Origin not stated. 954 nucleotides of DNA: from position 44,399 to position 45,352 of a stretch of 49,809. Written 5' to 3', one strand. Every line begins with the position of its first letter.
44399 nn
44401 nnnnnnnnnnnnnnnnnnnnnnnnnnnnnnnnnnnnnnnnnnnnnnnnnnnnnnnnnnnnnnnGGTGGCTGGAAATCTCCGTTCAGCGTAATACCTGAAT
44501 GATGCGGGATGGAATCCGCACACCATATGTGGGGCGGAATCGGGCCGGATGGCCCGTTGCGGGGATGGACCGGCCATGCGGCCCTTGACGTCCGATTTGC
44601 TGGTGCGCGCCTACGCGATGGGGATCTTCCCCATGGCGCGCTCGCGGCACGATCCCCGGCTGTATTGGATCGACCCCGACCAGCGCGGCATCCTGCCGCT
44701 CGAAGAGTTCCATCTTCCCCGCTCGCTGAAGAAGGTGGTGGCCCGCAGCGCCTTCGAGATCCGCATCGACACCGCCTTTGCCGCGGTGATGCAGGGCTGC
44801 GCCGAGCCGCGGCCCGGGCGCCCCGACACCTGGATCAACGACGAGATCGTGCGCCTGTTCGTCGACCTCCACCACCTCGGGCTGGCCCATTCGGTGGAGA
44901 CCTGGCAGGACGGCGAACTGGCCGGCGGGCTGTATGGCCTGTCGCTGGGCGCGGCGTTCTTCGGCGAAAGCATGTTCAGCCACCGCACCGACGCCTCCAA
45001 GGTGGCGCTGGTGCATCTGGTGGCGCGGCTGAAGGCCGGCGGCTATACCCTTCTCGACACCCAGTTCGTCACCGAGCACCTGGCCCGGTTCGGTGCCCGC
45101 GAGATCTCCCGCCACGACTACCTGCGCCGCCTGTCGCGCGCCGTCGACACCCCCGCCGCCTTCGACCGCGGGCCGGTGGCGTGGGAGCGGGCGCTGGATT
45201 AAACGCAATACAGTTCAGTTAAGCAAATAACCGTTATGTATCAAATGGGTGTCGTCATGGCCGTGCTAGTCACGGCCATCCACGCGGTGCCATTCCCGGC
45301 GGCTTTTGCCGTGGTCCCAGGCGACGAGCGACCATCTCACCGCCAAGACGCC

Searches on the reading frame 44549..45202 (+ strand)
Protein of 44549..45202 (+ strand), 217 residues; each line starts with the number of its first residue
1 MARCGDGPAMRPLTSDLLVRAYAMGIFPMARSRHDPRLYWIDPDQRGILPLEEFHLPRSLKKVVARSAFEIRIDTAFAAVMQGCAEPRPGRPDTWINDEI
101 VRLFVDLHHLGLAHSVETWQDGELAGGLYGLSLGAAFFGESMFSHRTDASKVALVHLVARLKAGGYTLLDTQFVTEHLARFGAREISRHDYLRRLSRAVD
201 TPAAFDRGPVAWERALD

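Call 9: search_protein_families(library=pfam, proteins=[window:44549-45202:+], max_evalue=0.001)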
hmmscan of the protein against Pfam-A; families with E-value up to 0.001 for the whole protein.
window:44549-45202:+ (217 aa): 1 family
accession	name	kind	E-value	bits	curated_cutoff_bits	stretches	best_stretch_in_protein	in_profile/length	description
PF03588.20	Leu_Phe_trans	-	2.7e-69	232.5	22.7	1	16-187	2-171/171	Leucyl/phenylalanyl-tRNA protein transferase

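Call 12: find_encoding_contigs(protein=window:44549-45202:+, flank=10000, max_places=6)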
Protein window:44549-45202:+ (217 aa): no gene with exactly this product is on record in the collection.

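Call 32: find_homologous_proteins(query=window:44549-45202:+, max_evalue=1e-20)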
Query window:44549-45202:+ (217 aa): 8000 proteins with E <= 1e-20 among 8000 candidates; the best 120 are listed.
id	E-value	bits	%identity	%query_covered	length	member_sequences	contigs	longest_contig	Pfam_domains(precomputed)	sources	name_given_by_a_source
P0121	5.4e-136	469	100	96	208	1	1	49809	PF03588.21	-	-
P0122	1.3e-109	383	80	95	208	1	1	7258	PF03588.21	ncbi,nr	ncbi:MAG TPA: leucyl/phenylalanyl-tRNA--protein transferase [Candidatus Omnitrophota bacterium]|nr:l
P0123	2.0e-109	382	81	96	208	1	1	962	PF03588.21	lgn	-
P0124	6.9e-108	377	77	98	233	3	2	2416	PF03588.21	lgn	-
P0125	5.1e-107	374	78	96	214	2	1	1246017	PF03588.21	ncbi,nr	ncbi:MAG: leucyl/phenylalanyl-tRNA--protein transferase [Magnetospirillum sp.]|nr:leucyl/phenylalany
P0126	5.6e-107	374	81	95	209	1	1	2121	PF03588.21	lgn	-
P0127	7.9e-107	374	79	96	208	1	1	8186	PF03588.21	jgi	jgi:leucyl/phenylalanyl-tRNA--protein transferase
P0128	8.1e-107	374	78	96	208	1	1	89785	PF03588.21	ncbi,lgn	ncbi:MAG: leucyl/phenylalanyl-tRNA--protein transferase [Solirubrobacterales bacterium]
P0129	2.9e-106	372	80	95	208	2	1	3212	PF03588.21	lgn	-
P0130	1.3e-105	370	80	95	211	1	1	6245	PF03588.21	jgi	jgi:leucyl/phenylalanyl-tRNA--protein transferase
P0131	1.3e-105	370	79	95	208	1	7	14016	PF03588.21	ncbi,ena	-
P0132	1.5e-105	370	79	95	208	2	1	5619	PF03588.21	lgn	-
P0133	1.7e-105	369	79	95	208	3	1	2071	PF03588.21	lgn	-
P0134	3.1e-105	369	79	95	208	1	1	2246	PF03588.21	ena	-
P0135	6.2e-105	368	79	95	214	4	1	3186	PF03588.21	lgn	-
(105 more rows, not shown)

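Call 33: find_encoding_contigs(protein=P0121, flank=10000, max_places=4)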
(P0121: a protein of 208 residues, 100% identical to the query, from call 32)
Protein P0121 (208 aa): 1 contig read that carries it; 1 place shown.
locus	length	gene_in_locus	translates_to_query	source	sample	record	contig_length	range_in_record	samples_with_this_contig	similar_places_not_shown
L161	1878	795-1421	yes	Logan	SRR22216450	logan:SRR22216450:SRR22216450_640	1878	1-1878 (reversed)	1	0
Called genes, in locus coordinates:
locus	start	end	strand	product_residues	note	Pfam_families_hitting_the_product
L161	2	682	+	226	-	?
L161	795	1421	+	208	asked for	PF03588:Leu_Phe_trans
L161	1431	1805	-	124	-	PF09923:DUF2155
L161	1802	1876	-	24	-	?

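Call 34: find_encoding_contigs(protein=P0125, flank=10000, max_places=3)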
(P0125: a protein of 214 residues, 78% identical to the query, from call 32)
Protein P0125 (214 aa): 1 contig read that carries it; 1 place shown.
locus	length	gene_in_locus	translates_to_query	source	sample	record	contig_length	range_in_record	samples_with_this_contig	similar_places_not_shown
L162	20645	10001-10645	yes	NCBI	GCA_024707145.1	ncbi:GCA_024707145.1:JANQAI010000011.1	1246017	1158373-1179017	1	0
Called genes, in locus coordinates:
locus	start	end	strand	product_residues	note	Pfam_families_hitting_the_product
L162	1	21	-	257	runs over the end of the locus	PF05690:ThiG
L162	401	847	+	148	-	PF01220:DHquinase_II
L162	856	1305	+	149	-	PF00364:Biotin_lipoyl, PF25984:BSH_YknX (faint)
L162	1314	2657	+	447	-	PF00289:Biotin_carb_N, PF02222:ATP-grasp, PF02786:CPSase_L_D2, PF07478:Dala_Dala_lig_C, PF02785:Biotin_carb_C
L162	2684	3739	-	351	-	PF00589:Phage_integrase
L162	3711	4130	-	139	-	-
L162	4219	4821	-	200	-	-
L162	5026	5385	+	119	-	-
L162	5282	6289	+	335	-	-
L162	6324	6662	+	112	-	-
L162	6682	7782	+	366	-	-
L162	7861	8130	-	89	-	PF13560:HTH_31, PF01381:HTH_3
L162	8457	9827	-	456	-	PF00939:Na_sulph_symp, PF03600:CitMHS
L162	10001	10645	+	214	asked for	PF03588:Leu_Phe_trans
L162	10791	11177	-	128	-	PF09923:DUF2155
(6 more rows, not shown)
